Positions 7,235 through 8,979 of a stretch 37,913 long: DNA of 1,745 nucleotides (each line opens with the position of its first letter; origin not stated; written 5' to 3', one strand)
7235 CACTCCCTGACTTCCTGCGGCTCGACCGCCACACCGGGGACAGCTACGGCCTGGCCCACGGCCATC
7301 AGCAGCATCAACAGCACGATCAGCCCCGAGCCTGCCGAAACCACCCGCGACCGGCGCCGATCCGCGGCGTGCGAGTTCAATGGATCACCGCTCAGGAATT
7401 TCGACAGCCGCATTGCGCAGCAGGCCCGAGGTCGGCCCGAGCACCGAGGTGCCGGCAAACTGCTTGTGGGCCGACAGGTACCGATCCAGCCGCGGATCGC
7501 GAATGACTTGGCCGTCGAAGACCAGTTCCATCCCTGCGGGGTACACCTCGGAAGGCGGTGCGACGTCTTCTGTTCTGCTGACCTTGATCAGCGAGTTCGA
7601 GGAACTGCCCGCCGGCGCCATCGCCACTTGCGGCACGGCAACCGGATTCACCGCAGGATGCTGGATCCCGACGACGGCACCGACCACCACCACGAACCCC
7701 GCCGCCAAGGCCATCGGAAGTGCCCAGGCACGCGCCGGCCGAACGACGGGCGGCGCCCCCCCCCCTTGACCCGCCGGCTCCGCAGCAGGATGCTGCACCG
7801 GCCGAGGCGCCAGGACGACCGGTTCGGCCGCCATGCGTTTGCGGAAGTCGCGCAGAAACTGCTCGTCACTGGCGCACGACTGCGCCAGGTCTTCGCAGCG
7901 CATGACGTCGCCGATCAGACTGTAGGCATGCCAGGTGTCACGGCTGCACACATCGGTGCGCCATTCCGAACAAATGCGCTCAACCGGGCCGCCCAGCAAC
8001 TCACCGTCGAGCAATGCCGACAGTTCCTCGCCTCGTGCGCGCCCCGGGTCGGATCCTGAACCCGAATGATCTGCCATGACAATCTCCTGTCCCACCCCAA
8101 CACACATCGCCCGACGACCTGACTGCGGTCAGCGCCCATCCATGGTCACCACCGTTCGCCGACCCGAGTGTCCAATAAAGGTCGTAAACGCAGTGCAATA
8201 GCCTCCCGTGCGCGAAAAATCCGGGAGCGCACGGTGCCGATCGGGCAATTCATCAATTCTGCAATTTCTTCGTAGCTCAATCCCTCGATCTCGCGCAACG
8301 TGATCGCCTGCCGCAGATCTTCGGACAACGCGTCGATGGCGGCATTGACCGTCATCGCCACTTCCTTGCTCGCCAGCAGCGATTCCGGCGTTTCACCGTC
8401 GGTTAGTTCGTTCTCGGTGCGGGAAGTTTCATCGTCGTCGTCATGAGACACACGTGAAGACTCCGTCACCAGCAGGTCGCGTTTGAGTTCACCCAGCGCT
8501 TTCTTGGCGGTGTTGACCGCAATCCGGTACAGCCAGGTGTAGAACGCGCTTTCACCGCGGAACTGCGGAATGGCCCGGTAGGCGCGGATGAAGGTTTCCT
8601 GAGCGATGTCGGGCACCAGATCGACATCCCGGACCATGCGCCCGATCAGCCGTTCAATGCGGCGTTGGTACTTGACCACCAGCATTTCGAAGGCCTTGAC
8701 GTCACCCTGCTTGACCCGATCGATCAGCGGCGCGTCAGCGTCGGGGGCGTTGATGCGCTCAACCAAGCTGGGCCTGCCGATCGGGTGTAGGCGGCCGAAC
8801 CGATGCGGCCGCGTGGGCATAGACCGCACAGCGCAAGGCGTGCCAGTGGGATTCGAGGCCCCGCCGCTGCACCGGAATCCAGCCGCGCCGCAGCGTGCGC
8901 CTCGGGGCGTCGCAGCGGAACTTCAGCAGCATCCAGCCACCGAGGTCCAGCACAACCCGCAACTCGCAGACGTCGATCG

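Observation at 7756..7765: G10 homopolymer inside the anti-sigma-E gene (rseA/mucA), immediately upstream of its transmembrane helix: candidate slipped-strand switch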

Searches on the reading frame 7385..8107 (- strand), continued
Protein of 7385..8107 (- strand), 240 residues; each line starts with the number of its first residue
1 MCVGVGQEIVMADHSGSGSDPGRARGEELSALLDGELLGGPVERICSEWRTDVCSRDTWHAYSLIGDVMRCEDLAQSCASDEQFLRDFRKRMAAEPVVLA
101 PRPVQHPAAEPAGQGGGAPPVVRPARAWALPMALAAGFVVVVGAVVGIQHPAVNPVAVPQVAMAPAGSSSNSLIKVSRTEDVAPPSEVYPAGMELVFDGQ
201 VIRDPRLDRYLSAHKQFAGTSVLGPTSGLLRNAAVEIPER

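Call 51: search_solved_structures(query=A1, max_evalue=1, show_alignments=4)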
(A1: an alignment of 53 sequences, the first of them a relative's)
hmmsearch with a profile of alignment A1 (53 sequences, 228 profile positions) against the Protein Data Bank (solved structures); distinct sequences matched with E-value up to 1: 6.
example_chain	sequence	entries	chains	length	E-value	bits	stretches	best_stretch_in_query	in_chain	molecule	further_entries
8z6g_A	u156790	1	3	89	2.5e-05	27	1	5-62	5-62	Anti sigma-E RseA, N-terminal domain protein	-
1or7_C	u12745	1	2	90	5.1e-05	26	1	15-63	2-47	Sigma-E factor negative regulatory protein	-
6in7_A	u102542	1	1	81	6.9e-05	25.6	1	13-62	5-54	Sigma factor AlgU negative regulatory protein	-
1vdr_A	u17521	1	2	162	0.11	15.1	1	76-127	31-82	DIHYDROFOLATE REDUCTASE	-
2ith_A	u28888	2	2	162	0.14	14.7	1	76-127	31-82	Dihydrofolate reductase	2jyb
9f80_A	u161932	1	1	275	0.31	13.6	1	71-117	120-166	Uncharacterized protein Rv2242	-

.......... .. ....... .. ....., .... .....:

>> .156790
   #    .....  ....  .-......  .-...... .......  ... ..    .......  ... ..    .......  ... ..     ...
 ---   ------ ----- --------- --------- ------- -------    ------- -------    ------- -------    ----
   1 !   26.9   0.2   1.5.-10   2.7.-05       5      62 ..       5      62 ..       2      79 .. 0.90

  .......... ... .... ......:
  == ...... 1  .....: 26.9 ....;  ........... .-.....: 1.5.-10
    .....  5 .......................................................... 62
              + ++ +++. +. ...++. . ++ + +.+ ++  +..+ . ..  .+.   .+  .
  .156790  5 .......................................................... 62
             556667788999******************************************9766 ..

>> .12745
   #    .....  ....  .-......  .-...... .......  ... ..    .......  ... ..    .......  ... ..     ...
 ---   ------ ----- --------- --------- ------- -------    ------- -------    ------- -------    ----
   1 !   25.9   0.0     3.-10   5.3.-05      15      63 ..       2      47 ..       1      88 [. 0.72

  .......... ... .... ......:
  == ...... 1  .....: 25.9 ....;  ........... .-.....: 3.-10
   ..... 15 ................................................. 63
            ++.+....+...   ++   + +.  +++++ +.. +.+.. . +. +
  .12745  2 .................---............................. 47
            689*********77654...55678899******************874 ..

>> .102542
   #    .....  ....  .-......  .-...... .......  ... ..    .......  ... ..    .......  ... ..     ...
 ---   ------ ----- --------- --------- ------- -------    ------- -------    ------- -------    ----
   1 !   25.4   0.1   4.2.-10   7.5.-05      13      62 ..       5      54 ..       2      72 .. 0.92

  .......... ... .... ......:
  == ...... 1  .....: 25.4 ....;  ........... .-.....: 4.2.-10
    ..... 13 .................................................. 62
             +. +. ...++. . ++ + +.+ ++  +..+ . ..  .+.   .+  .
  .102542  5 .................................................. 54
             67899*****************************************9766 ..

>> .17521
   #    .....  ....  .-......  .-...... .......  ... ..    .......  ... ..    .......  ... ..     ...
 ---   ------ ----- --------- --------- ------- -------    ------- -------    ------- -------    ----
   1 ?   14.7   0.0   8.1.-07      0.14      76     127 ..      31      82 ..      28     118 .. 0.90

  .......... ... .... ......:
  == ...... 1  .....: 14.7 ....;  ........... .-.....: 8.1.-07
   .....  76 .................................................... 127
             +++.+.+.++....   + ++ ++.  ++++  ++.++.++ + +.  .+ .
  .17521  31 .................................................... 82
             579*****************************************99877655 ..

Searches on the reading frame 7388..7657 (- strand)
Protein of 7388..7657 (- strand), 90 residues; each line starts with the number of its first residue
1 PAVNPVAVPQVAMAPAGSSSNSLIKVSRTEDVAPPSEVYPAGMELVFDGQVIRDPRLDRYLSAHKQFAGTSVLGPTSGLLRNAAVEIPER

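Call 39: search_protein_families(library=pfam, proteins=[window:7388-7657:-], max_evalue=10)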
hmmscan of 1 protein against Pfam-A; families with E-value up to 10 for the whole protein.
seq(90 aa): 0 families

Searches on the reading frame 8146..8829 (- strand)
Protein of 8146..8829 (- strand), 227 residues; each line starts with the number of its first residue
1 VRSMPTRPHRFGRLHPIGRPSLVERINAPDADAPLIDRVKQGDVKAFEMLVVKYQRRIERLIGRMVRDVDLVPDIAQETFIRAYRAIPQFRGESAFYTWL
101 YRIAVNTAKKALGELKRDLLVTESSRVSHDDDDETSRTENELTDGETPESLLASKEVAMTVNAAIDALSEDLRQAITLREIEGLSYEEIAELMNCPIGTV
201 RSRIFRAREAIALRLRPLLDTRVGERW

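Call 4: search_protein_families(library=pfam, proteins=[window:8146-8829:-], max_evalue=0.01)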
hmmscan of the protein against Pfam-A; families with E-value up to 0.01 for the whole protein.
window:8146-8829:- (227 aa): 8 families
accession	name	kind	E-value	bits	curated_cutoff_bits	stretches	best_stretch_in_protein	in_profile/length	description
PF08281.18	Sigma70_r4_2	-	2.1e-19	69.3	25.7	1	162-210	5-53/54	Sigma-70, region 4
PF04542.20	Sigma70_r2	-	8.5e-16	58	24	1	50-114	1-67/71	Sigma-70 region 2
PF04545.22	Sigma70_r4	-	1.6e-11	43.9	24.1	1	164-210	1-47/50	Sigma-70, region 4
PF07638.17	Sigma70_ECF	-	6e-08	33.2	21.1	1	35-211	7-179/185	ECF sigma factor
PF13384.12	HTH_23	-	0.00023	21.3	24.6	1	169-206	3-39/50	Homeodomain-like domain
PF12645.13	HTH_16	-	0.0015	19.1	22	0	34-91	2-65/65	Helix-turn-helix domain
PF25787.1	HTH_SB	-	0.0023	18.1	43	1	168-204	7-43/53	Sleeping Beauty transposase HTH domain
PF22233.2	PhyR_sigma-like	-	0.0046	17.2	27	1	172-211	8-47/50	Response regulator PhyR, sigma-like domain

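Call 40: search_protein_families(library=ncbifam, proteins=[window:8146-8829:-], max_evalue=0.01)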
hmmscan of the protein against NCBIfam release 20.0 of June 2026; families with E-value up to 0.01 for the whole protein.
window:8146-8829:- (227 aa): 97 families (the best 25 are shown)
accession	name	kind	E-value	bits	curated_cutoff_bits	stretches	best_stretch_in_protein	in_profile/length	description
TIGR02939.1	RpoE_Sigma70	equivalog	4.2e-76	255.2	236.15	1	30-219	5-190/190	RNA polymerase sigma factor RpoE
NF008888.0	PRK11922.1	equivalog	1.6e-41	142.5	204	1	30-219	15-200/231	RNA polymerase sigma factor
NF007223.0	PRK09641.1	equivalog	5.8e-37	127.3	209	1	35-216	8-185/187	RNA polymerase sigma factor SigW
TIGR02948.1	SigW_bacill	equivalog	1.1e-33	116.9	243.1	1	35-216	8-185/187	RNA polymerase sigma factor SigW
NF009166.1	PRK12513.1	equivalog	2.4e-33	115.5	206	1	29-213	6-184/193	RNA polymerase sigma factor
NF009171.0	PRK12518.1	equivalog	4.8e-33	114.6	208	1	24-211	6-180/191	RNA polymerase sigma factor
TIGR02937.1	sigma70-ECF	superfamily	2.8e-30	105.1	42.9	1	46-213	2-163/165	sigma-70 family RNA polymerase sigma factor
NF007225.0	PRK09643.1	equivalog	6.3e-30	104.4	190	1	31-221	13-188/204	RNA polymerase sigma factor SigM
NF007216.0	PRK09638.1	equivalog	6.2e-29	101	194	1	32-211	5-170/180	RNA polymerase sigma factor SigY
NF004113.0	PRK05602.1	equivalog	6.8e-29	101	208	1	28-214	28-200/211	RNA polymerase sigma factor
NF009168.0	PRK12515.1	subfamily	2.5e-25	89.1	236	1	30-215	7-179/189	RNA polymerase sigma factor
NF007229.0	PRK09647.1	equivalog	8.8e-25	87.3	265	1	40-213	39-200/220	RNA polymerase sigma factor SigE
TIGR02950.1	SigM_subfam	subfamily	1.5e-24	86.6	147.95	1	48-211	3-154/159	RNA polymerase sigma factor, SigM family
NF009185.0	PRK12533.1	equivalog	1.6e-24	86.8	248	1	73-215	57-193/231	RNA polymerase sigma factor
TIGR02984.1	Sig-70_plancto1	subfamily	2.9e-24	85.7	183.75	1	40-209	2-182/189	RNA polymerase sigma-70 factor, Planctomycetaceae-specific subfamily 1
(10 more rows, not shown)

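Call 42: find_encoding_contigs(protein=window:8146-8766:-, flank=2500, max_places=10)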
Protein window:8146-8766:- (206 aa): 2 contigs read that carry it; 2 places shown.
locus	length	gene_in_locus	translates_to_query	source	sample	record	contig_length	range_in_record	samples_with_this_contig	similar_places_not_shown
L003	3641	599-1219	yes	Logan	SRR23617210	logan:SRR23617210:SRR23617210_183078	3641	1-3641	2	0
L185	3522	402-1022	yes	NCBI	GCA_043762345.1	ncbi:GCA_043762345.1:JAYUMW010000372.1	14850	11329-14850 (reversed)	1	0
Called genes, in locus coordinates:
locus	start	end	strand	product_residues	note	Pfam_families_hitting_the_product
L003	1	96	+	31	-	?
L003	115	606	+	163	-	-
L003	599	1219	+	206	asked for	PF07638:Sigma70_ECF, PF04542:Sigma70_r2, PF08281:Sigma70_r4_2, PF04545:Sigma70_r4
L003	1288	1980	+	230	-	PF03872:RseA_N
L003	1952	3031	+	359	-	PF03888:MucB_RseB, PF17188:MucB_RseB_C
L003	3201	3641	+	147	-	?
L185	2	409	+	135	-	?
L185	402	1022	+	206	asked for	PF07638:Sigma70_ECF, PF04542:Sigma70_r2, PF08281:Sigma70_r4_2, PF04545:Sigma70_r4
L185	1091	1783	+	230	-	PF03872:RseA_N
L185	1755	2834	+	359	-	PF03888:MucB_RseB, PF17188:MucB_RseB_C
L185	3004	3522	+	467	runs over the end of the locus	PF00089:Trypsin, PF13365:Trypsin_2, PF00595:PDZ (weak), PF13180:PDZ_2, PF17820:PDZ_6, PF00595:PDZ (weak), PF13180:PDZ_2, PF17820:PDZ_6, +1 more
